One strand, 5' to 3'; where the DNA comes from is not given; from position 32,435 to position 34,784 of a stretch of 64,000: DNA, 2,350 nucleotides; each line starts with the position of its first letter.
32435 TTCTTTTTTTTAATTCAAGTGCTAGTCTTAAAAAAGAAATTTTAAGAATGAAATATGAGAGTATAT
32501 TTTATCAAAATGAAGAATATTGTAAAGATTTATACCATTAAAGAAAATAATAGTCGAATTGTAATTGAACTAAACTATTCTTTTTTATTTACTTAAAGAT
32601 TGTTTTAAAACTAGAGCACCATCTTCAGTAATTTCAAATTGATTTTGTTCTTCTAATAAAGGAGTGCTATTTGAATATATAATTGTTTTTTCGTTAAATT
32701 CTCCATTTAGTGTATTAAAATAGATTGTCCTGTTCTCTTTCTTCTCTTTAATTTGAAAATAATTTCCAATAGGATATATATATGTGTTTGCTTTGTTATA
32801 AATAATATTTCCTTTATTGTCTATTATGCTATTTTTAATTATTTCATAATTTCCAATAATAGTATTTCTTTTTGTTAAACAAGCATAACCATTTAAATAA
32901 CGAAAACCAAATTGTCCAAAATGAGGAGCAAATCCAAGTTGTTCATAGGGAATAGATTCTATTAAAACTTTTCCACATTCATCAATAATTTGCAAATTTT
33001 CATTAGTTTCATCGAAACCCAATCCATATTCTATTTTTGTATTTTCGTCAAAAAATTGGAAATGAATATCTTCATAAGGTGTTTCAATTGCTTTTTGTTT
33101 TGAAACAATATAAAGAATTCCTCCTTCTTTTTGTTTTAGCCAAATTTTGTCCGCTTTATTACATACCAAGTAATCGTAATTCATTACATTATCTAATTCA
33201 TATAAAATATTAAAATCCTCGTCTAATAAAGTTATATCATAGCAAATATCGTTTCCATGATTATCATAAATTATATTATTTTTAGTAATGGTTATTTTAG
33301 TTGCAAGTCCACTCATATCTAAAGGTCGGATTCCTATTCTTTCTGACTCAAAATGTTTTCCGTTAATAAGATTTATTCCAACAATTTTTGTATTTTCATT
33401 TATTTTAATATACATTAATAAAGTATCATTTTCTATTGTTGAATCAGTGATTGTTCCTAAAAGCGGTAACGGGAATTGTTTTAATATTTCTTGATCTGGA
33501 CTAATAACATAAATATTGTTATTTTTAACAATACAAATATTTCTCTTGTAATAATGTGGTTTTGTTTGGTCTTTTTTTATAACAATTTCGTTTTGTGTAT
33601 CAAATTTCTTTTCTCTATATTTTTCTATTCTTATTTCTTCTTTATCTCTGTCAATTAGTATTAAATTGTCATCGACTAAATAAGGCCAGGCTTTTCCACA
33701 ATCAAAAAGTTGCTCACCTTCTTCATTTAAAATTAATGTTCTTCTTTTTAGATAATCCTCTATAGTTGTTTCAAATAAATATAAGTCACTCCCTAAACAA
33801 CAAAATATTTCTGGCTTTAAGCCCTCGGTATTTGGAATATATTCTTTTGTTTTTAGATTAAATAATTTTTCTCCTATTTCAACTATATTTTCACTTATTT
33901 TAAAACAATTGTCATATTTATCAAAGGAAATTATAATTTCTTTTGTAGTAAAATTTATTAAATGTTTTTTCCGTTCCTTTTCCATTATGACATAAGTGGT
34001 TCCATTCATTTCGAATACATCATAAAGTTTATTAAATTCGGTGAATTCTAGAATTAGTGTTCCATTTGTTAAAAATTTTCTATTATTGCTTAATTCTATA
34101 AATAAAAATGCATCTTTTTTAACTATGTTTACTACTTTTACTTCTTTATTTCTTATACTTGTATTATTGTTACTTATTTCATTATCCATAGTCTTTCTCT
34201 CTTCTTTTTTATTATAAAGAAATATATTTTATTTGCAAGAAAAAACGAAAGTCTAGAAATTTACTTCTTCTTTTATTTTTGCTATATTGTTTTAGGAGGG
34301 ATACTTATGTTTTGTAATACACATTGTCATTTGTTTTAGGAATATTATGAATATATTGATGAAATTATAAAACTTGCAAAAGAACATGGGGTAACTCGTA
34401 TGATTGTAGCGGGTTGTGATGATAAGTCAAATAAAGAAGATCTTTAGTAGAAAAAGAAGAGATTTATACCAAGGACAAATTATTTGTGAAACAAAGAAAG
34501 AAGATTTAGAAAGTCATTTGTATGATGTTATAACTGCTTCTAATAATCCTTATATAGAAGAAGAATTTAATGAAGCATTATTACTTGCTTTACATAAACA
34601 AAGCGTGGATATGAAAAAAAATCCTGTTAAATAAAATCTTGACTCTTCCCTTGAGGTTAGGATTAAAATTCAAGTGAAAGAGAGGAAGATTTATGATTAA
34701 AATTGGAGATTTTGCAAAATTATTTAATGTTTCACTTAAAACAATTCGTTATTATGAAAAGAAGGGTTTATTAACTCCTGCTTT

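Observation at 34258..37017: MerR-family and DUF3419-like cargo bracketed by two ~210-bp direct copies of the tatD 5' end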

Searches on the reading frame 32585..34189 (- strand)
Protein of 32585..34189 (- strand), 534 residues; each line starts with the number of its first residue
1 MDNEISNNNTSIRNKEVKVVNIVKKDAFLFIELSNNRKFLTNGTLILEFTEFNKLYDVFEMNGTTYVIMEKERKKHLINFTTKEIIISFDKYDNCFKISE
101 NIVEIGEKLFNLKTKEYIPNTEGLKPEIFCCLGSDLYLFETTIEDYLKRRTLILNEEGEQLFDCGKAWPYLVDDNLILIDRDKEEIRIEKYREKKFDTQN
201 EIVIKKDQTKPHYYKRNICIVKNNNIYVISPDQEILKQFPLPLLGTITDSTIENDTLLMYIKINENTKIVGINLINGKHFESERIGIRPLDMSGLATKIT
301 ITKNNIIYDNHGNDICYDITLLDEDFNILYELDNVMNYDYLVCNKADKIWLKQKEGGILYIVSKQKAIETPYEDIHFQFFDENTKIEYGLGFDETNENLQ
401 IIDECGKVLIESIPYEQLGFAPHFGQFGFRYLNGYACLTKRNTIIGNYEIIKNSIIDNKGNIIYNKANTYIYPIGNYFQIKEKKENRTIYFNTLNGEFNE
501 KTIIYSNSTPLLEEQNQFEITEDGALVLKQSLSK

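Call 6: search_protein_families(library=pfam, proteins=[window:32585-34189:-], max_evalue=0.01)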
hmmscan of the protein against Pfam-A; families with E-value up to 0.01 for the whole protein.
window:32585-34189:- (534 aa): 0 families

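Call 18: search_protein_families(library=ncbifam, proteins=[window:32585-34189:-], max_evalue=0.1)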
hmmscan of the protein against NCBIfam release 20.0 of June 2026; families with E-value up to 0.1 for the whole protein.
window:32585-34189:- (534 aa): 0 families

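Call 19: search_protein_families(library=padloc, proteins=[window:32585-34189:-], max_evalue=0.1)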
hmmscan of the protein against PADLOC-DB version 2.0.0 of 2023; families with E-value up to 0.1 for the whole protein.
window:32585-34189:- (534 aa): 0 families

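Call 20: search_protein_families(library=pfam, proteins=[window:32585-34189:-], max_evalue=10)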
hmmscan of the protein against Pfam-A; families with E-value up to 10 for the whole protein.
window:32585-34189:- (534 aa): 0 families

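Call 24: find_encoding_contigs(protein=window:32585-34189:-, flank=7000, max_places=10)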
Protein window:32585-34189:- (534 aa): 9 contigs read that carry it; 6 places shown.
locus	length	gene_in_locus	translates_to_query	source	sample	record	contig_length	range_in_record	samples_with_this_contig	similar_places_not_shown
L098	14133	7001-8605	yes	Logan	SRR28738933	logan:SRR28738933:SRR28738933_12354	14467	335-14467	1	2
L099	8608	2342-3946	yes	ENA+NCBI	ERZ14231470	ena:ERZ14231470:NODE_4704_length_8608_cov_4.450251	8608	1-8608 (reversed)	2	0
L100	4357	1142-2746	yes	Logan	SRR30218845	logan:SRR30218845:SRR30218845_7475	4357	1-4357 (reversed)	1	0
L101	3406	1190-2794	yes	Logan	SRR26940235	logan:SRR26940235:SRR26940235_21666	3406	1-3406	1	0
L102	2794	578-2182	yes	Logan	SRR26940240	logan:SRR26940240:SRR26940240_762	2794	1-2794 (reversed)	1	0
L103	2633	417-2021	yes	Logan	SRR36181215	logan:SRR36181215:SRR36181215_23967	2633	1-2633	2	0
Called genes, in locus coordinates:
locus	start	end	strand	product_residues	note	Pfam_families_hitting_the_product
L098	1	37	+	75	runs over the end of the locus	PF01381:HTH_3, PF12844:HTH_19 (weak)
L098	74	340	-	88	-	PF04026:SpoVG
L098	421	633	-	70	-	PF06257:VEG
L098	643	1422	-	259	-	PF05582:Peptidase_U57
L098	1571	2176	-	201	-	PF18143:HAD_SAK_2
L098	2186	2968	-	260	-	PF00398:RrnaAD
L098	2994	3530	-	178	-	-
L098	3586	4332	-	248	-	PF01026:TatD_DNase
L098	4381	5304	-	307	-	PF11899:DUF3419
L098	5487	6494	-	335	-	PF00376:MerR, PF13411:MerR_1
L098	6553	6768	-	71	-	-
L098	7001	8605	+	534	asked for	-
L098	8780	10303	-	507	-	PF00133:tRNA-synt_1, PF01406:tRNA-synt_1e (weak), PF01921:tRNA-synt_1f (faint), PF09334:tRNA-synt_1g, PF00133:tRNA-synt_1, PF19303:Anticodon_3, PF08264:Anticodon_1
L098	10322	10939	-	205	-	PF00106:adh_short, PF08659:KR, PF13561:adh_short_C2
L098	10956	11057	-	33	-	-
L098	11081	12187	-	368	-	PF01636:APH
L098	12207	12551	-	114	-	-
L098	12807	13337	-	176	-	PF04014:MazE_antitoxin, PF15714:SpoVT_C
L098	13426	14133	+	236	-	?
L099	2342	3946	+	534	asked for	-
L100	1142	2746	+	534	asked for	-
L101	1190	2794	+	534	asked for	-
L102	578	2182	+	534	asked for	-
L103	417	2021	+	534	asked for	-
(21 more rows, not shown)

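Call 29: find_homologous_proteins(query=window:32585-34189:-, max_evalue=0.001)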
Query window:32585-34189:- (534 aa): 6 proteins with E <= 0.001 among 8000 candidates.
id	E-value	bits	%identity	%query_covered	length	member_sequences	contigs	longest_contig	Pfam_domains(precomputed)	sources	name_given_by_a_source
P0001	9.8e-260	881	75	100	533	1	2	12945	-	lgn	-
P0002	3.6e-256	869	73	100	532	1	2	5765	-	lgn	-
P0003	2.9e-235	800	69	100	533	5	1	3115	-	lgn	-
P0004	2.0e-222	758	68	99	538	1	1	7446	-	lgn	-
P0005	1.8e-201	688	62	100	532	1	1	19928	-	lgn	-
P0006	1.5e-189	649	58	98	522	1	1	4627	-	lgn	-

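Call 30: find_encoding_contigs(protein=P0001, flank=6000, max_places=3)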
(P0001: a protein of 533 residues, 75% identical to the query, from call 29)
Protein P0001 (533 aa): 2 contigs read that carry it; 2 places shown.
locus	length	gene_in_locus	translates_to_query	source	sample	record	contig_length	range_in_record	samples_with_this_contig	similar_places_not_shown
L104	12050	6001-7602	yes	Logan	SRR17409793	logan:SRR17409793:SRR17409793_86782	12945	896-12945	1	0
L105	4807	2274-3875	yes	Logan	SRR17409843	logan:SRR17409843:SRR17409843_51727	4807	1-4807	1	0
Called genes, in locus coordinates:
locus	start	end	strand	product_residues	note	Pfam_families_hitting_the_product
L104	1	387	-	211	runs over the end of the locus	-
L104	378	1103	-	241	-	PF00005:ABC_tran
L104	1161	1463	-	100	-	PF04977:DivIC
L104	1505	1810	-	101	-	-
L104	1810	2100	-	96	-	PF07873:YabP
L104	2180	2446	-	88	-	PF04026:SpoVG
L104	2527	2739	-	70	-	PF06257:VEG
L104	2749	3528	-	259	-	PF05582:Peptidase_U57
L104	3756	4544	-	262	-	PF00398:RrnaAD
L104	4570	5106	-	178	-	-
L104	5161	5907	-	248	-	PF01026:TatD_DNase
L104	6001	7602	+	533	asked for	-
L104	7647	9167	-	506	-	PF00133:tRNA-synt_1, PF01406:tRNA-synt_1e (faint), PF01921:tRNA-synt_1f (faint), PF09334:tRNA-synt_1g, PF00133:tRNA-synt_1, PF19303:Anticodon_3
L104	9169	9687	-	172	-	-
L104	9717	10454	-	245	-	PF00106:adh_short, PF01370:Epimerase (weak), PF08659:KR, PF13561:adh_short_C2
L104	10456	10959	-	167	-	PF00856:SET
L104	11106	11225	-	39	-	-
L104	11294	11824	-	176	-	PF04014:MazE_antitoxin, PF15714:SpoVT_C (weak)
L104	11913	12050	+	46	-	?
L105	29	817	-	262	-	PF00398:RrnaAD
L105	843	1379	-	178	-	-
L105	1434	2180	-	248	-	PF01026:TatD_DNase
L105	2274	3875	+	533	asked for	-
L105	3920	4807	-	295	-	?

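Call 31: find_encoding_contigs(protein=P0005, flank=6000, max_places=3)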
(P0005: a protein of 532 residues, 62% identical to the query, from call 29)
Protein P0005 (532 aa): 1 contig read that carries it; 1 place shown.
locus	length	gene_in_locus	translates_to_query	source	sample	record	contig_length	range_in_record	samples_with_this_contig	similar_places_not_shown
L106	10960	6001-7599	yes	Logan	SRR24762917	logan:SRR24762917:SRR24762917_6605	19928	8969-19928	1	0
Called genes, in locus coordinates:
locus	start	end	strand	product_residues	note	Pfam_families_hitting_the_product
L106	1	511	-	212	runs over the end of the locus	-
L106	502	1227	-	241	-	PF00005:ABC_tran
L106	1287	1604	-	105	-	PF04977:DivIC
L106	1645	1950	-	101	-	PF09578:Spore_YabQ (faint)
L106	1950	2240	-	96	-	PF07873:YabP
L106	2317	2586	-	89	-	PF04026:SpoVG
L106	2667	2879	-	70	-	PF06257:VEG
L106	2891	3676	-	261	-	PF05582:Peptidase_U57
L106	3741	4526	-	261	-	PF00398:RrnaAD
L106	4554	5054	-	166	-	-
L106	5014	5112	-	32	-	-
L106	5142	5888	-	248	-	PF01026:TatD_DNase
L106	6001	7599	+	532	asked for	-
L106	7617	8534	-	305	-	PF11899:DUF3419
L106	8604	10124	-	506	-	PF00133:tRNA-synt_1, PF01406:tRNA-synt_1e (faint), PF01921:tRNA-synt_1f (faint), PF09334:tRNA-synt_1g, PF00133:tRNA-synt_1, PF19303:Anticodon_3, PF08264:Anticodon_1 (weak)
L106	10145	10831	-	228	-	PF00106:adh_short, PF08659:KR, PF13561:adh_short_C2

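Call 32: find_encoding_contigs(protein=P0004, flank=6000, max_places=3)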
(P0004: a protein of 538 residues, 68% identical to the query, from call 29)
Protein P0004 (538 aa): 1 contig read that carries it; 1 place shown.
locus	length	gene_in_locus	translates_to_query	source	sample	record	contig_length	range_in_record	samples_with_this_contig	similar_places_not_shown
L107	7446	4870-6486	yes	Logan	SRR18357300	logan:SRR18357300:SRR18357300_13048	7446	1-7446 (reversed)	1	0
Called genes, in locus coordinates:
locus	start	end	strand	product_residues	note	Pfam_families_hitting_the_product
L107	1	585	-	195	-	?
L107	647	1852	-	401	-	PF13173:AAA_14, PF13635:DUF4143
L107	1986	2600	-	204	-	PF18143:HAD_SAK_2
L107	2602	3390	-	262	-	PF00398:RrnaAD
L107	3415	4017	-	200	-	-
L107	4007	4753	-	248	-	PF01026:TatD_DNase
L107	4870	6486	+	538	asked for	-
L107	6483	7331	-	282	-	-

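Call 39: find_encoding_contigs(protein=P0002, flank=6000, max_places=3)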
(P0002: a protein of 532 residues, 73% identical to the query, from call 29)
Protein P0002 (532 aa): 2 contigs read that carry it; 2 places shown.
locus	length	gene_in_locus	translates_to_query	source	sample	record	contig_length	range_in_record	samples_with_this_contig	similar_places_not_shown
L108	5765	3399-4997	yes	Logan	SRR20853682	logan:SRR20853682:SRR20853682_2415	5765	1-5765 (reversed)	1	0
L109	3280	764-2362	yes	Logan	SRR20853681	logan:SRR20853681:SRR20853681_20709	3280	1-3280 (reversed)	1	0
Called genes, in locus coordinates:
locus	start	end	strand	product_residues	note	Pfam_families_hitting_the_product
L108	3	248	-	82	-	?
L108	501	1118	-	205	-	PF18143:HAD_SAK_2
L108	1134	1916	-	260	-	PF00398:RrnaAD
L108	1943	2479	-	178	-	-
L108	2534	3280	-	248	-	PF01026:TatD_DNase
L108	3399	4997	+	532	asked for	-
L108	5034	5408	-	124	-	-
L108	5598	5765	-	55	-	?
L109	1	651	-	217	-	?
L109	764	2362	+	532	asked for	-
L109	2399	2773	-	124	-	-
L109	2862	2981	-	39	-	-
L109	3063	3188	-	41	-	-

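Call 40: find_encoding_contigs(protein=P0006, flank=6000, max_places=3)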
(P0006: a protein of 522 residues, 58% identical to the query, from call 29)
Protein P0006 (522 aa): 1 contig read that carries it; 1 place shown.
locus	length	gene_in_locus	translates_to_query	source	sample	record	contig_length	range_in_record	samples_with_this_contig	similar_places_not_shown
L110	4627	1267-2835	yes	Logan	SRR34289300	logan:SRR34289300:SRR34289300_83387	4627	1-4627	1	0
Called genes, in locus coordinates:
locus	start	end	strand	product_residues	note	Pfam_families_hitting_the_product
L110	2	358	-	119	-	?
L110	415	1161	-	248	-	PF01026:TatD_DNase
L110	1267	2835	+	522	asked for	-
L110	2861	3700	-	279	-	-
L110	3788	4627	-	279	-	?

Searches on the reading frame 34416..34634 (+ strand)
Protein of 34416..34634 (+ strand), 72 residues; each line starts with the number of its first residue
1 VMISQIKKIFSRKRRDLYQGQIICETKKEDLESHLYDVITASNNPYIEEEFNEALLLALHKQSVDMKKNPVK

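Call 6: search_protein_families(library=pfam, proteins=[window:34416-34634:+], max_evalue=0.01)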
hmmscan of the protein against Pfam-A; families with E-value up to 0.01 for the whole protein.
window:34416-34634:+ (72 aa): 0 families
